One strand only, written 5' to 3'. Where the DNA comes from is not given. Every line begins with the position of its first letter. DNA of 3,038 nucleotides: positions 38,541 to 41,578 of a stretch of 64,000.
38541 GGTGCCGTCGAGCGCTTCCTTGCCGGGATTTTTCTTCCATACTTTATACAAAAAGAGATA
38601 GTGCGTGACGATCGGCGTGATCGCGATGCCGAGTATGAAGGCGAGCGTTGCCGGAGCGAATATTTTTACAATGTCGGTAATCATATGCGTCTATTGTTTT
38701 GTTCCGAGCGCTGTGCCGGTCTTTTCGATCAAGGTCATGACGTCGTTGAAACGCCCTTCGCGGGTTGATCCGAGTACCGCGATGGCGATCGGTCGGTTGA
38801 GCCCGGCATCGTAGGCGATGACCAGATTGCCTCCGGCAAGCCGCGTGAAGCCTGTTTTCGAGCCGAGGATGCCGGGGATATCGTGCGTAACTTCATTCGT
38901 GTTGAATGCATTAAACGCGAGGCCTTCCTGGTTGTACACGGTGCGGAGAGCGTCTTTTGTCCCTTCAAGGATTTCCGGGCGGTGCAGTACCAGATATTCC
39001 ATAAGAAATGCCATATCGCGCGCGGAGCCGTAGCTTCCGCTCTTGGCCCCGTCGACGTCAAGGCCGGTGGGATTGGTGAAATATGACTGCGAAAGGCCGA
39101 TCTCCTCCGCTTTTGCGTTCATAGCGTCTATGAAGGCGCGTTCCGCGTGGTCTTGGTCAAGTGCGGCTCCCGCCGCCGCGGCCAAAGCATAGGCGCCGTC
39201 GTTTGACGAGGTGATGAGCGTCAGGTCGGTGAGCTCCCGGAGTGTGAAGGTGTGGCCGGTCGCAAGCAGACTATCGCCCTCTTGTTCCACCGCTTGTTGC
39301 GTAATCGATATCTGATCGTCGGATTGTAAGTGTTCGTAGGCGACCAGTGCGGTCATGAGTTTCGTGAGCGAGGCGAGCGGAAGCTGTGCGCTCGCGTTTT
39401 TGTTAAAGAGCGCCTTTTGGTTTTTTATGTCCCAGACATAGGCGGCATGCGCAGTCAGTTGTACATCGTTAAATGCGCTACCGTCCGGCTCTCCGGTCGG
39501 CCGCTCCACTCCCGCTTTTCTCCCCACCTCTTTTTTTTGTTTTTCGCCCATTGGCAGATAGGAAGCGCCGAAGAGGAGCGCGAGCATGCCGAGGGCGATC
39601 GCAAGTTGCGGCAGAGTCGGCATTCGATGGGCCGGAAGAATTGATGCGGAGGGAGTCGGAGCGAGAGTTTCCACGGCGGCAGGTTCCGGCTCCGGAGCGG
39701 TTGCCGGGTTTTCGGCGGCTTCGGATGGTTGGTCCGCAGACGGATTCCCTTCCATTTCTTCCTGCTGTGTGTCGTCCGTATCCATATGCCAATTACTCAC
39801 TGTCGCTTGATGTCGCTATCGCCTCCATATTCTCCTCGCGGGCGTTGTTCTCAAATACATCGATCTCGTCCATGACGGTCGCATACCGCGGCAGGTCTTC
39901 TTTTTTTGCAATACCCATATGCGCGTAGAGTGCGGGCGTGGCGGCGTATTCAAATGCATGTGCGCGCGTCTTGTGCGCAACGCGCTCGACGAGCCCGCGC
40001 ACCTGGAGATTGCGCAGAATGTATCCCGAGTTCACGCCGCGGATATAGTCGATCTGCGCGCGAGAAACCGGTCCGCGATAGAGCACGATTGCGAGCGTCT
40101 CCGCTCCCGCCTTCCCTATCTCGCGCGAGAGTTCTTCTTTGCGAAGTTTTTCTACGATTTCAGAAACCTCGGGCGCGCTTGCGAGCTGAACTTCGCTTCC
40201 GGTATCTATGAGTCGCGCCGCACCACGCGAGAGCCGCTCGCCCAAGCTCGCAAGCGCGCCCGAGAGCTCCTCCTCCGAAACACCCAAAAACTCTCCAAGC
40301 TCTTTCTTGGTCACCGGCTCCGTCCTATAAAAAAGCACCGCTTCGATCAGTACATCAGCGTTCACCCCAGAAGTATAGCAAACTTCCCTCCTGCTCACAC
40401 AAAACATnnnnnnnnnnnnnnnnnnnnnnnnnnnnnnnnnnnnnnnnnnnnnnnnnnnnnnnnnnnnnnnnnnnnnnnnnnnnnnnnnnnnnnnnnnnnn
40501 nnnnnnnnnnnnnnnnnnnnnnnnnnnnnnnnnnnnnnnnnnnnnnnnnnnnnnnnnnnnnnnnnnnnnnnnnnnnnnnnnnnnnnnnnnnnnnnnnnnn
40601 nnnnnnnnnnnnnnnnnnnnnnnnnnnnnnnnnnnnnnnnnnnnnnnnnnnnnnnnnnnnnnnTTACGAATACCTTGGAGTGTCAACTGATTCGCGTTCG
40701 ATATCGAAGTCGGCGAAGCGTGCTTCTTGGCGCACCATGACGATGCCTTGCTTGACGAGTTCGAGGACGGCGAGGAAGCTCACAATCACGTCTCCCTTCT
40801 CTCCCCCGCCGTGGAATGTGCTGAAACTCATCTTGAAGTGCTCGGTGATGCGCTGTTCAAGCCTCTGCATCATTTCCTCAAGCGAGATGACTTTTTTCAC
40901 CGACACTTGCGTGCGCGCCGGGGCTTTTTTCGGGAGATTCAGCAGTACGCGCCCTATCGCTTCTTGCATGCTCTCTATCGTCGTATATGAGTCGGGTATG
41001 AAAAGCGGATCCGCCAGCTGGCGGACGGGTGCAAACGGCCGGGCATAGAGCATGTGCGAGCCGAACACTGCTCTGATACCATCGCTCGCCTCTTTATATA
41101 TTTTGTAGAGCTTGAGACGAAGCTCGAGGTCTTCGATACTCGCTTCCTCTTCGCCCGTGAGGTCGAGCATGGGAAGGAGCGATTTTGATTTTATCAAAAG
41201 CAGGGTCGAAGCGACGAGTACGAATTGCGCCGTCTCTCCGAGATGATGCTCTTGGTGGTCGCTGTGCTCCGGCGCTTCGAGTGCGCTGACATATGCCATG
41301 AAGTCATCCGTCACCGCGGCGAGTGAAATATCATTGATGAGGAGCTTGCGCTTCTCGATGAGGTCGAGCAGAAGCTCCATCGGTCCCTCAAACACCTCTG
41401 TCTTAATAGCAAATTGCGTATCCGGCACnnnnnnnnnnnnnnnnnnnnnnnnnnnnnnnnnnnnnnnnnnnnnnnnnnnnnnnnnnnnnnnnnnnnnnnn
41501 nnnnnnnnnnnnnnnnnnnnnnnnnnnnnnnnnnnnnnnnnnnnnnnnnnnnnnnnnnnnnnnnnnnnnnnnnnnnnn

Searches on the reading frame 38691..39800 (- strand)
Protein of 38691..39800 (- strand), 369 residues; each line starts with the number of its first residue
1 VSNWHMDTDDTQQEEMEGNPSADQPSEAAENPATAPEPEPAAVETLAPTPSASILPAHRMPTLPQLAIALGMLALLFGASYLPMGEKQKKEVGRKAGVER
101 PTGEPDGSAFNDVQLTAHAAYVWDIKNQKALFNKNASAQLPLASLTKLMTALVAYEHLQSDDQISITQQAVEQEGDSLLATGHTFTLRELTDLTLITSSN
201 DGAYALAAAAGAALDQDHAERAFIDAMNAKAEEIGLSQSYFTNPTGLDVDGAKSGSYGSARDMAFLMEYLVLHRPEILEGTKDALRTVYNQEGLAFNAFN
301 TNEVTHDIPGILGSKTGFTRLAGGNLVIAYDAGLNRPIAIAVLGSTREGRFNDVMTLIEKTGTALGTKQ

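Call 10: search_protein_families(library=pfam, proteins=[window:38691-39800:-], max_evalue=0.01)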
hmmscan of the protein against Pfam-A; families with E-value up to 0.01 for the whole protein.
window:38691-39800:- (369 aa): 3 families
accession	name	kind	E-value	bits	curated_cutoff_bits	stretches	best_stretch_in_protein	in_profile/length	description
PF00768.25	Peptidase_S11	-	3.8e-39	135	27.6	1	113-344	8-236/239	D-alanyl-D-alanine carboxypeptidase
PF13354.11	Beta-lactamase2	-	1.4e-09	38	22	1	120-342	2-212/214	Beta-lactamase enzyme family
PF02113.21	Peptidase_S13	-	0.00043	19.6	22.8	1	117-166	17-67/444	D-Ala-D-Ala carboxypeptidase 3 (S13) family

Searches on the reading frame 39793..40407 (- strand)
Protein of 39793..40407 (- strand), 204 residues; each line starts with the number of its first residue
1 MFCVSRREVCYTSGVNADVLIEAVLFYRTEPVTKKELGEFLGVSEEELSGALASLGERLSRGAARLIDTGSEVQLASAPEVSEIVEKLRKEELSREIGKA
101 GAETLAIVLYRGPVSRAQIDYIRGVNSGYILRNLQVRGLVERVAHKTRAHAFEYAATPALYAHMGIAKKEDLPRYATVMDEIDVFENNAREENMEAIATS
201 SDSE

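Call 10: search_protein_families(library=pfam, proteins=[window:39793-40407:-], max_evalue=0.01)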
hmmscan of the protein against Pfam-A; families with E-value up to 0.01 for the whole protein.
window:39793-40407:- (204 aa): 4 families
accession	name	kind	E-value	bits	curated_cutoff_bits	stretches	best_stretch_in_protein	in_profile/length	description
PF04079.22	SMC_ScpB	-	8.3e-35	120.2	27.4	1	20-174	2-159/160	Segregation and condensation complex subunit ScpB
PF12802.13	MarR_2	-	0.00088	19.8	27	0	28-55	16-44/61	MarR family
PF13545.12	HTH_Crp_2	-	0.0011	19.3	27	0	31-56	22-47/70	Crp-like helix-turn-helix domain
PF13463.12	HTH_27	-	0.0044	17.7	22.2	0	126-147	35-55/68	Winged helix DNA-binding domain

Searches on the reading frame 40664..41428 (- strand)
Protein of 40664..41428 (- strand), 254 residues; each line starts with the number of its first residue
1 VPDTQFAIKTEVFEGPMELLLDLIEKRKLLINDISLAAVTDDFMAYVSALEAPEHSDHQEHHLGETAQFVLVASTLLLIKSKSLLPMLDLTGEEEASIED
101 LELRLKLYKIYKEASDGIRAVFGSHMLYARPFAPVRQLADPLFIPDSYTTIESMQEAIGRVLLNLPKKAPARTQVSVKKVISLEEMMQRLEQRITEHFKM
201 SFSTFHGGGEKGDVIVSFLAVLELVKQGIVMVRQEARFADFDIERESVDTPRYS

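Call 9: find_encoding_contigs(protein=window:40664-41428:-, flank=6000, max_places=10)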
Protein window:40664-41428:- (254 aa): no gene with exactly this product is on record in the collection.

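Call 10: search_protein_families(library=pfam, proteins=[window:40664-41428:-], max_evalue=0.01)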
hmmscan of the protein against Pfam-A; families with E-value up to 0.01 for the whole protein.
window:40664-41428:- (254 aa): 1 family
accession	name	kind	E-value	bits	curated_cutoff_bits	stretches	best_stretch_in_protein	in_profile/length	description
PF02616.19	SMC_ScpA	-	1.2e-19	71.6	24.6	1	23-243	1-229/232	Segregation and condensation protein ScpA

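Call 11: find_homologous_proteins(query=window:40664-41428:-, max_evalue=1e-20)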
Query window:40664-41428:- (254 aa): 7103 proteins with E <= 1e-20 among 8000 candidates; the best 120 are listed.
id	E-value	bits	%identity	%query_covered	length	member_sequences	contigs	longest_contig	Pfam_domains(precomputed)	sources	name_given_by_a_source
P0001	4.7e-146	503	100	94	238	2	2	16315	PF02616.20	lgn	-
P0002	2.8e-112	392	83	93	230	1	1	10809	PF02616.20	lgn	-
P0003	4.5e-108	378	73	100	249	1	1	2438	PF02616.20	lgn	-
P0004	2.7e-107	376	75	100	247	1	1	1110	PF02616.20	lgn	-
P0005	3.9e-107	375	73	100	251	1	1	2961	PF02616.20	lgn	-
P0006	3.5e-105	369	72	100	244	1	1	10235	PF02616.20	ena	-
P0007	2.7e-103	363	70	100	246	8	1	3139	PF02616.20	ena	-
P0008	6.2e-103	362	79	94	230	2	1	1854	PF02616.20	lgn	-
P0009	2.1e-101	357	69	100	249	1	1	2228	PF02616.20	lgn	-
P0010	2.6e-101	356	72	100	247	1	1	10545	PF02616.20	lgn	-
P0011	6.5e-98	345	69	98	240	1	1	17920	PF02616.20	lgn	-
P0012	4.7e-96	339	67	100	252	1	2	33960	PF02616.20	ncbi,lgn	-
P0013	1.1e-95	338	69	98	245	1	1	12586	PF02616.20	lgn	-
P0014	1.2e-95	338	69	98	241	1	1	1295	PF02616.20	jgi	jgi:segregation and condensation protein A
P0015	9.6e-95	335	69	98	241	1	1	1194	PF02616.20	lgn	-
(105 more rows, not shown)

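Call 12: find_encoding_contigs(protein=P0001, flank=4000, max_places=4)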
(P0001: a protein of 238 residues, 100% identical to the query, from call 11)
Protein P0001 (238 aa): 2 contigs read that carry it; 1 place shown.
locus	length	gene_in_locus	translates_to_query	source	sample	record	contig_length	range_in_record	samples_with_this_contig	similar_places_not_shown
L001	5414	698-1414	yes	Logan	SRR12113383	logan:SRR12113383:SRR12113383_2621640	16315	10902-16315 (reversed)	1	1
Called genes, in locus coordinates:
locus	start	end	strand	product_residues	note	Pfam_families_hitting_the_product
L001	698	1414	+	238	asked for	PF02616:SMC_ScpA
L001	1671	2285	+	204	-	PF04079:SMC_ScpB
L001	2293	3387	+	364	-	PF00768:Peptidase_S11, PF13354:Beta-lactamase2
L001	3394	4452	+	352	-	PF00953:Glycos_transf_4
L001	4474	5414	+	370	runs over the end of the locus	PF01098:FTSW_RODA_SPOVE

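Call 13: find_encoding_contigs(protein=P0002, flank=4000, max_places=4)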
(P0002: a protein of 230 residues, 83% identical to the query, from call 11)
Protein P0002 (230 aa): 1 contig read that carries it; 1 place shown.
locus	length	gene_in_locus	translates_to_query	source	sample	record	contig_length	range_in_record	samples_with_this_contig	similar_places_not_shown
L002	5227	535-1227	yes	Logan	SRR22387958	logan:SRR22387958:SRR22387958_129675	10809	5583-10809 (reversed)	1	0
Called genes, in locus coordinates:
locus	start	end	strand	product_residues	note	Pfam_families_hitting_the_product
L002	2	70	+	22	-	?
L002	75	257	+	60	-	-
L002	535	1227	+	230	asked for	PF02616:SMC_ScpA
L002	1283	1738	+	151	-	-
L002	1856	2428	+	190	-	PF04079:SMC_ScpB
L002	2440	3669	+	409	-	PF00768:Peptidase_S11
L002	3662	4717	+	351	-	PF00953:Glycos_transf_4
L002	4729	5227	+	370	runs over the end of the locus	PF01098:FTSW_RODA_SPOVE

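Call 15: find_encoding_contigs(protein=P0006, flank=4000, max_places=3)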
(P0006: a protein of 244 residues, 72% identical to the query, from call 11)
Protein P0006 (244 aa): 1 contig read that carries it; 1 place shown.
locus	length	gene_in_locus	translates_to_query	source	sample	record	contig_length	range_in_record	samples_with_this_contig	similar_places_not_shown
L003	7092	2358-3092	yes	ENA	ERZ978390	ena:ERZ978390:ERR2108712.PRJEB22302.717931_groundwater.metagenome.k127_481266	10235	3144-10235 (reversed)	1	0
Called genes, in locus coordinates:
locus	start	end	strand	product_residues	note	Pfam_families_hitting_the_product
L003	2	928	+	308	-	?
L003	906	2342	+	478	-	PF02789:Peptidase_M17_N, PF00883:Peptidase_M17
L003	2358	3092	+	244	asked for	PF02616:SMC_ScpA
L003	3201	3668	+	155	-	-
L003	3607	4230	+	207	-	PF04079:SMC_ScpB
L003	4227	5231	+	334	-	PF00768:Peptidase_S11, PF13354:Beta-lactamase2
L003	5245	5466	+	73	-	-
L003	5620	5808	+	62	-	-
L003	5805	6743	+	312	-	PF27126:NmeDI_C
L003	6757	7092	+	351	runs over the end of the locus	PF00953:Glycos_transf_4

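Call 16: find_encoding_contigs(protein=P0010, flank=4000, max_places=3)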
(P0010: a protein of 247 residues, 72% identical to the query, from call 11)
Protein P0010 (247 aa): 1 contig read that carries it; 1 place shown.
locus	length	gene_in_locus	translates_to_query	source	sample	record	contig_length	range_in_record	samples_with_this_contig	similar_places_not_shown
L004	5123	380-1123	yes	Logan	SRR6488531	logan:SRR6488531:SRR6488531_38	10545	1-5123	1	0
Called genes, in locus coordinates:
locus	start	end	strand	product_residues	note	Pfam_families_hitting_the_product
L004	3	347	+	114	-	?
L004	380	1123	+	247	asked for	PF02616:SMC_ScpA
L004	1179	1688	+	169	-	-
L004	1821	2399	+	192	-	PF04079:SMC_ScpB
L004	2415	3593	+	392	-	PF00768:Peptidase_S11, PF13354:Beta-lactamase2 (weak)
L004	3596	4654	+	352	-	PF00953:Glycos_transf_4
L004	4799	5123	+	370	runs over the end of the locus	PF01098:FTSW_RODA_SPOVE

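Call 20: find_encoding_contigs(protein=P0008, flank=3000, max_places=3)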
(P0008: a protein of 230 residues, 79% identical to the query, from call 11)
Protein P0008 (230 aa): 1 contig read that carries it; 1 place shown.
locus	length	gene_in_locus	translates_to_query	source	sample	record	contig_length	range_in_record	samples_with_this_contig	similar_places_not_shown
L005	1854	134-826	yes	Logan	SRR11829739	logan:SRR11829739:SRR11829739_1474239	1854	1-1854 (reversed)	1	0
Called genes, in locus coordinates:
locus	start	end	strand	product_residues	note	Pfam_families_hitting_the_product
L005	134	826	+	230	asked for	PF02616:SMC_ScpA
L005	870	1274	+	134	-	-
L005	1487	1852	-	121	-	?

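Call 21: find_encoding_contigs(protein=P0005, flank=3000, max_places=3)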
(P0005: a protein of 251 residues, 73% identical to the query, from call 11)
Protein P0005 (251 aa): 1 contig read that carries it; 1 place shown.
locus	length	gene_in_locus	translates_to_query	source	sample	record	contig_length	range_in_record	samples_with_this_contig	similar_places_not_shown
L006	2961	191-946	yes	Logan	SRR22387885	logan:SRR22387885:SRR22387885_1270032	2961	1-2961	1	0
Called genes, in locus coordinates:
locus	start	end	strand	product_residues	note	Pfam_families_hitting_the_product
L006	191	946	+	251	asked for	PF02616:SMC_ScpA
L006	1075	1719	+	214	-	PF04079:SMC_ScpB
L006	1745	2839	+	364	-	PF00768:Peptidase_S11, PF13354:Beta-lactamase2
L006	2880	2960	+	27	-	?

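Call 24: find_related_loci(query=window:40664-41428:-, collection=genome_contigs, flank=3000)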
Query window:40664-41428:- (254 aa) in genome_contigs; peptide patterns used: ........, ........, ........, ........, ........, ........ (x = any residue, [..] = any of these).
259 stretches matched a pattern; 22 encode a relative of the query (tblastn E <= 1e-3); 22 distinct loci.
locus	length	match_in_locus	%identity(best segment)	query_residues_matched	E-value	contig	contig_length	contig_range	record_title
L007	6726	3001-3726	67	1-253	7e-102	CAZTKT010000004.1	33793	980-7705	MAG TPA_asm: uncultured Candidatus Saccharibacteria bacterium isolate binchicken_co264_14 genome assembly, contig: NODE_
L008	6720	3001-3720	49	4-254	4e-71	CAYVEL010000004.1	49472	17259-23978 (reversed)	MAG TPA_asm: uncultured Candidatus Saccharibacteria bacterium isolate SRP220891_co5_92 genome assembly, contig: NODE_243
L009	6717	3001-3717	49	4-253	5e-63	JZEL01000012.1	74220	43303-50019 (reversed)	MAG: Parcubacteria bacterium OLB19 UZ19_OD100CONTIG000012, whole genome shotgun sequence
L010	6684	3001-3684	30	6-243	6e-23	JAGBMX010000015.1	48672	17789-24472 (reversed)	MAG: Selenomonadaceae bacterium isolate RGIG9261 Water_deer_Rumen.Co__c74732, whole genome shotgun sequence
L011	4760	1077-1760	29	6-243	2e-21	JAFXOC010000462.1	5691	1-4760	MAG: Selenomonadaceae bacterium isolate RGIG6591 Sheep_Rumen-1__c1126225, whole genome shotgun sequence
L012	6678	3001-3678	31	4-236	2e-21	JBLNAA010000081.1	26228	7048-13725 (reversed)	MAG: Methylocystaceae bacterium isolate MAG189 PRJNA951521_bin47_renamed_80, whole genome shotgun sequence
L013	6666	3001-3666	29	5-236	4e-21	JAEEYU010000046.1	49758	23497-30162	MAG: Clostridiaceae bacterium isolate Tb.RUG.68 k141_8343015_flag=0_multi=19.9969_len=49758, whole genome shotgun sequen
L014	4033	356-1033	27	5-240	9e-20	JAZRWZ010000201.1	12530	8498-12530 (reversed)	MAG: Acutalibacteraceae bacterium isolate T1900044951_TA20190004.MAGScoT_cleanbin_000034 SGB_3666_k141_1768495, whole ge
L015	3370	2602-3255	28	5-232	7e-19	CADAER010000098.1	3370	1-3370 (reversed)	MAG: Ruminococcaceae bacterium isolate RUG13231 genome assembly, contig: RUG13231_asm_98, whole genome shotgun sequence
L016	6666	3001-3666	29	3-235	8e-19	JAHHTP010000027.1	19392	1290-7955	MAG: Oscillospiraceae bacterium isolate MAG085 MAG085_28, whole genome shotgun sequence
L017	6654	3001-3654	28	5-232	8e-19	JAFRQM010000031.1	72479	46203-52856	MAG: Clostridia bacterium isolate RGIG2708 Goat_Omasum-4__c318031, whole genome shotgun sequence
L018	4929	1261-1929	31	6-235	1e-18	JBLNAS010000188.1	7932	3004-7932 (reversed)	MAG: Methylocystaceae bacterium isolate MAG171 PRJNA951521_bin30_renamed_187, whole genome shotgun sequence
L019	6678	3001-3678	28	5-240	2e-18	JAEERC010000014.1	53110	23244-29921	MAG: Clostridiaceae bacterium isolate Tb.RUG.35 k141_2965428_flag=0_multi=14.9950_len=53110, whole genome shotgun sequen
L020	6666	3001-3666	27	5-236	2e-18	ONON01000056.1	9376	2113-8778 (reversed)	uncultured Clostridiales bacterium isolate RUG491 genome assembly, contig: k87_6806744, whole genome shotgun sequence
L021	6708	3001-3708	29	5-251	1e-17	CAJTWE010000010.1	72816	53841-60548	MAG TPA_asm: uncultured Ruminococcus sp. isolate MGBC120363 genome assembly, contig: MGBC120363.10, whole genome shotgun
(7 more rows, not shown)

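Call 57: search_protein_families(library=pfam, proteins=[L002:1283-1738:+, L003:3201-3668:+, L004:1179-1688:+, L005:870-1274:+], max_evalue=1)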
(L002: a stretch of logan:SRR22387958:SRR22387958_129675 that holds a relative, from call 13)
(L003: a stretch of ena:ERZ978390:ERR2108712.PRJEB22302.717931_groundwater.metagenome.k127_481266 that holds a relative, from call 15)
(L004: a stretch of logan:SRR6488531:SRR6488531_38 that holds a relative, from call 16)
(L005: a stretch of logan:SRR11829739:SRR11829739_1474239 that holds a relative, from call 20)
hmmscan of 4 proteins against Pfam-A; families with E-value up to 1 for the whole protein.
L002:1283-1738:+ (151 aa): 0 families

L003:3201-3668:+ (155 aa): 0 families

L004:1179-1688:+ (169 aa): 2 families
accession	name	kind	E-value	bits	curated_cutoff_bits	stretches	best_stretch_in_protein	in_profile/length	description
PF18931.5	DUF5680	-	0.036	14.9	25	1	70-148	11-88/104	Domain of unknown function (DUF5680)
PF18521.6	TAD2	-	0.25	11.8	31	1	12-27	10-25/25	Transactivation domain 2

L005:870-1274:+ (134 aa): 4 families
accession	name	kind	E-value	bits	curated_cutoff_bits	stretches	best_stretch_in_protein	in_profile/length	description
PF02002.24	TFIIE_alpha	-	0.012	15.8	22.9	1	72-132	15-73/105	TFIIE alpha subunit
PF24033.1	DUF7342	-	0.16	12.3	31.6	1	8-71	77-141/150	Family of unknown function (DUF7342)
PF23161.1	HTH_RNase_II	-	0.17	13.2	24.7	1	18-94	8-83/95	Double HTH domain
PF16326.10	ABC_tran_CTD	-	0.2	12.4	32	1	11-32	11-32/69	ABC transporter C-terminal domain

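Call 65: find_encoding_contigs(protein=P0004, flank=3000, max_places=3)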
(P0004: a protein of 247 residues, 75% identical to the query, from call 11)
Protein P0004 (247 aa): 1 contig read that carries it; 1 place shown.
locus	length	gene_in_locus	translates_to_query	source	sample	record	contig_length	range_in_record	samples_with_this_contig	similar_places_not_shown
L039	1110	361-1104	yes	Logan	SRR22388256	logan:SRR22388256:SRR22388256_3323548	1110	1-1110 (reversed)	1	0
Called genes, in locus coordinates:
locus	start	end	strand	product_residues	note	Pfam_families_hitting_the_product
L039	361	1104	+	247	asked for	PF02616:SMC_ScpA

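Call 66: find_encoding_contigs(protein=P0003, flank=3000, max_places=3)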
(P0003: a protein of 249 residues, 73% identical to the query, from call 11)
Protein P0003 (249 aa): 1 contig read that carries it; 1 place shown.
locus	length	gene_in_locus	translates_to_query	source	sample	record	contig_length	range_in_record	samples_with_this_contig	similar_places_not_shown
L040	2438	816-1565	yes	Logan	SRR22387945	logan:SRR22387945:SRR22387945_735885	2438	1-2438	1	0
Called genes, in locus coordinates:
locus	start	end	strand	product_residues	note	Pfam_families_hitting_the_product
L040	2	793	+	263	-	?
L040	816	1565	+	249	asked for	PF02616:SMC_ScpA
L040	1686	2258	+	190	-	PF04079:SMC_ScpB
